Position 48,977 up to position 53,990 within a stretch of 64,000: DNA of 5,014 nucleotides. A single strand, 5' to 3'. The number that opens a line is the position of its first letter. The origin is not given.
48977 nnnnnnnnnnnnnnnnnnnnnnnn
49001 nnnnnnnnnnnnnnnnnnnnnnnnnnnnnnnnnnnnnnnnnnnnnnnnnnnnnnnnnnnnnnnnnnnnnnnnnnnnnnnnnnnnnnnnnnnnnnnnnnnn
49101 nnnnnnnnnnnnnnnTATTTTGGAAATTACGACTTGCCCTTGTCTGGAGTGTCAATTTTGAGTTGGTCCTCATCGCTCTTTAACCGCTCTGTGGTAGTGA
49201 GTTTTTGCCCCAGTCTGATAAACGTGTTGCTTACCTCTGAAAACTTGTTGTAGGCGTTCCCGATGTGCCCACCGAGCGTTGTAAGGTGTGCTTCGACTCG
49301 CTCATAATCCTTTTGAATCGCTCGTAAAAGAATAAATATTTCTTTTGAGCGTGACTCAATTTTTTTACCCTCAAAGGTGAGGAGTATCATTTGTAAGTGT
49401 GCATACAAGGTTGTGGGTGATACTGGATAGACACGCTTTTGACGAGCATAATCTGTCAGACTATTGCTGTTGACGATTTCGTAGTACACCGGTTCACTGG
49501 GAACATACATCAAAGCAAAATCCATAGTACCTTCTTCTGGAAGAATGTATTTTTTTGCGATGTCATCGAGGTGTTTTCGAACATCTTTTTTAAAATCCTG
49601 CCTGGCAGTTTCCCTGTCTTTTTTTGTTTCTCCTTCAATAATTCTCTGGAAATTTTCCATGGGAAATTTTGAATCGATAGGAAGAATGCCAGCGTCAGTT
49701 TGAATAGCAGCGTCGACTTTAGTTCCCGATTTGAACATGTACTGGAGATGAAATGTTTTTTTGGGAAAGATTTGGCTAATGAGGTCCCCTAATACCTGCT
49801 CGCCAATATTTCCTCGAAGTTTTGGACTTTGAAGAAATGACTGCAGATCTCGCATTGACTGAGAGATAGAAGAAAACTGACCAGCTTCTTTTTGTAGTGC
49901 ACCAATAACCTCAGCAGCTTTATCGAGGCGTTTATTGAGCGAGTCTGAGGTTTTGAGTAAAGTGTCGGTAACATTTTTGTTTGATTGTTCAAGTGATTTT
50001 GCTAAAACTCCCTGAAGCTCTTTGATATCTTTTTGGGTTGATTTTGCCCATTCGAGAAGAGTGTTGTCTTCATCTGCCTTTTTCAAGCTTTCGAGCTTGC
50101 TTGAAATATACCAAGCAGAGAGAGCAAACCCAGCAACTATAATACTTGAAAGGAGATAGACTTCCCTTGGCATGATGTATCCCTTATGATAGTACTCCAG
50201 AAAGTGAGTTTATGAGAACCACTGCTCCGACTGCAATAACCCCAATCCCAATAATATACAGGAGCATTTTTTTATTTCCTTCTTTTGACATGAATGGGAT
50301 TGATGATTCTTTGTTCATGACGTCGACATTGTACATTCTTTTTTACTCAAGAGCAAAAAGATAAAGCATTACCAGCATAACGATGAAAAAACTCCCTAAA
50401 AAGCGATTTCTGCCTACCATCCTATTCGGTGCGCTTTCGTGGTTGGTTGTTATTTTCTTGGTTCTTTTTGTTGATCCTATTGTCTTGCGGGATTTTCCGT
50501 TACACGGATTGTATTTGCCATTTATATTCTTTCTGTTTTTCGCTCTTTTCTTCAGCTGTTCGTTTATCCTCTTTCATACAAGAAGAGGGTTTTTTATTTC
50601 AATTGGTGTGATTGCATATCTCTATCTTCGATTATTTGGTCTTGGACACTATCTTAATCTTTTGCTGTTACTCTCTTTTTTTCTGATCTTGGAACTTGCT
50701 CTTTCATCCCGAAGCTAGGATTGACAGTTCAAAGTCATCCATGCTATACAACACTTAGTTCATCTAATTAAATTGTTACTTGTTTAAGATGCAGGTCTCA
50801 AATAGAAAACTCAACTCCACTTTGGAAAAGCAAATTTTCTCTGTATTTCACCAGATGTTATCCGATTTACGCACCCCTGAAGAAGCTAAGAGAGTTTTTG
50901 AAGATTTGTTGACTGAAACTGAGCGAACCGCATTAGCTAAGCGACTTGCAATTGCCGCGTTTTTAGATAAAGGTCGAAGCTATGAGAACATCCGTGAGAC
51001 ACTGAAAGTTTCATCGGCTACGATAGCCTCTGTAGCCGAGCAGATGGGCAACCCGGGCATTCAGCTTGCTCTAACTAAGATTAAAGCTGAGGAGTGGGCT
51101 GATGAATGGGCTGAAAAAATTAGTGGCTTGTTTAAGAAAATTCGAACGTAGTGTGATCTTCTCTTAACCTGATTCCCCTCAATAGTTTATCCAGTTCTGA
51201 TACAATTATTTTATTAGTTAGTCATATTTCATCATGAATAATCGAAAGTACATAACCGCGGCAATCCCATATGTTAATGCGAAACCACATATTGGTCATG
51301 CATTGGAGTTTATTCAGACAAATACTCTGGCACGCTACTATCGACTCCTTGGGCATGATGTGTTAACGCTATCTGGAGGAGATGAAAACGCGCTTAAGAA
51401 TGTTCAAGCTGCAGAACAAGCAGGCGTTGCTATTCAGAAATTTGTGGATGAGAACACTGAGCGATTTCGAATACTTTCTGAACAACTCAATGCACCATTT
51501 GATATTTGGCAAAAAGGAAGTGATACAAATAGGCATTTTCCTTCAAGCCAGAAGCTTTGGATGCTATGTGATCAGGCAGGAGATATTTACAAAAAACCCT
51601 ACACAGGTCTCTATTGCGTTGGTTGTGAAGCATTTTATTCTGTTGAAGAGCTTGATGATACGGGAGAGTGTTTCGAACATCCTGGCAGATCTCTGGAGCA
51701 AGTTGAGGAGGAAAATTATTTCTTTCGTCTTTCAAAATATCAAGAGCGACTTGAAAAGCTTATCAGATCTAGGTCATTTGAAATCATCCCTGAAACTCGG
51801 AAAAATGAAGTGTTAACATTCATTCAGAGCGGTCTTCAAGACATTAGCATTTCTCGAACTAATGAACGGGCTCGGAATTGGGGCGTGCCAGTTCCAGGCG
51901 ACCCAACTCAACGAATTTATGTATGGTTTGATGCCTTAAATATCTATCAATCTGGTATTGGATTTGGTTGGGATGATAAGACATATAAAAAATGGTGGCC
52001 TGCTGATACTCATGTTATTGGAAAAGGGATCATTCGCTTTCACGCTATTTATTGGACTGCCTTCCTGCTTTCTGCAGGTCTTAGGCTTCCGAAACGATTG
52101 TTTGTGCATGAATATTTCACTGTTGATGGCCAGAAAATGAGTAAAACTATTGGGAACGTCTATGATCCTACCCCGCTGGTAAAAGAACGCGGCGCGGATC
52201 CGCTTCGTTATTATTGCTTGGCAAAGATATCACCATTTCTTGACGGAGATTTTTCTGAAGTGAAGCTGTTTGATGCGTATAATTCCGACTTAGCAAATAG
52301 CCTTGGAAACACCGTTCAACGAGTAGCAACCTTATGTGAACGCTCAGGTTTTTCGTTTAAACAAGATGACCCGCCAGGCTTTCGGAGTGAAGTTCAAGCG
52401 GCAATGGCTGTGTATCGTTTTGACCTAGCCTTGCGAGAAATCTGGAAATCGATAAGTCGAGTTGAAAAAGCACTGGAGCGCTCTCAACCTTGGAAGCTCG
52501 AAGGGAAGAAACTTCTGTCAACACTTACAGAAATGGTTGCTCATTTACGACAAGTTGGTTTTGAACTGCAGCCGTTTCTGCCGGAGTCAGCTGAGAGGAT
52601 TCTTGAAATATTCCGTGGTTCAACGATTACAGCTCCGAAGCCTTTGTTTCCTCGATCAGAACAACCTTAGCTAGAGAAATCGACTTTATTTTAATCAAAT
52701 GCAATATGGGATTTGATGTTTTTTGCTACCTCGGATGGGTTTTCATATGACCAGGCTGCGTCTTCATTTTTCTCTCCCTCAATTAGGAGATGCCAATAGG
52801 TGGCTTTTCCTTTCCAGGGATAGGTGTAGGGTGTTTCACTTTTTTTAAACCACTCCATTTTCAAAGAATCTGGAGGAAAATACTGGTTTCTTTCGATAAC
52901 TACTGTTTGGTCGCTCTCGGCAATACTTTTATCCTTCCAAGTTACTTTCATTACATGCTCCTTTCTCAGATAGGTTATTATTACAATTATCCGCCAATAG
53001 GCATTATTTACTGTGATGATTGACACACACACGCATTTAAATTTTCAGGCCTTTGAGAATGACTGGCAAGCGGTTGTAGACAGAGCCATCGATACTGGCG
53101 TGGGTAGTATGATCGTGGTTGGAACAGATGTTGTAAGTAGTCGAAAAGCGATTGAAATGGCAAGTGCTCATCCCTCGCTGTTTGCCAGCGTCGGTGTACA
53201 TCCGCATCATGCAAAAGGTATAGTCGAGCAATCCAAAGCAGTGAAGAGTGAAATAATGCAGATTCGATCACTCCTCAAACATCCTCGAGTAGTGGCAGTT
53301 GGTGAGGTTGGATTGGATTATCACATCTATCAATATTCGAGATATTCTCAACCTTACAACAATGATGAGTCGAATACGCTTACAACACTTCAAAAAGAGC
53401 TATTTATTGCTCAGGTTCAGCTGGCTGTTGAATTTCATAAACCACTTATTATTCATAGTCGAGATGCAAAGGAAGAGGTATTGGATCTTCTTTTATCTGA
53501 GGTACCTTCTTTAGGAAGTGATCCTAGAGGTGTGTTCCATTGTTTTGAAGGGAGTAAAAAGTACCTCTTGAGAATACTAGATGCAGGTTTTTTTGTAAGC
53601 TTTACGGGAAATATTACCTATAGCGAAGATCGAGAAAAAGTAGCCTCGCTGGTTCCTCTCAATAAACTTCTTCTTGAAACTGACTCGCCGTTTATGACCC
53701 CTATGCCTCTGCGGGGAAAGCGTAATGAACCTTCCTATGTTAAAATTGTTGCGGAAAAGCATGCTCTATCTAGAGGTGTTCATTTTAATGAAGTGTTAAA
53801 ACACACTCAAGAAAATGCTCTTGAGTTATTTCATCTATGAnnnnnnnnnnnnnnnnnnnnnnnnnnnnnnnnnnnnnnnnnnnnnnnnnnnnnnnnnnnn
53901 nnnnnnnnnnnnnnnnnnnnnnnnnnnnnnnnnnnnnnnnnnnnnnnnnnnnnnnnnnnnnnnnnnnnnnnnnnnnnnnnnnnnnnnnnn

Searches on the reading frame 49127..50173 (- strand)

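Call 46: search_protein_families(library=pfam, proteins=[window:49127-50173:-], max_evalue=0.001)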
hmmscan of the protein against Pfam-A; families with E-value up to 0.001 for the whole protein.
window:49127-50173:- (348 aa): 1 family
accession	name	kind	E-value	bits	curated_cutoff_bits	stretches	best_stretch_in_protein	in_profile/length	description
PF02646.22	RmuC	-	3e-55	187.8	26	1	59-332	1-285/291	RmuC family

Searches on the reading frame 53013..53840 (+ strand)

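Call 46: search_protein_families(library=pfam, proteins=[window:53013-53840:+], max_evalue=0.001)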
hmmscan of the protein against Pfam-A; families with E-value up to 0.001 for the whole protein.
window:53013-53840:+ (275 aa): 1 family
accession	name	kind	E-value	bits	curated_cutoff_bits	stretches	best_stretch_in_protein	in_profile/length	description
PF01026.27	TatD_DNase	-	2e-73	247.3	27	1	3-274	1-253/253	TatD related DNase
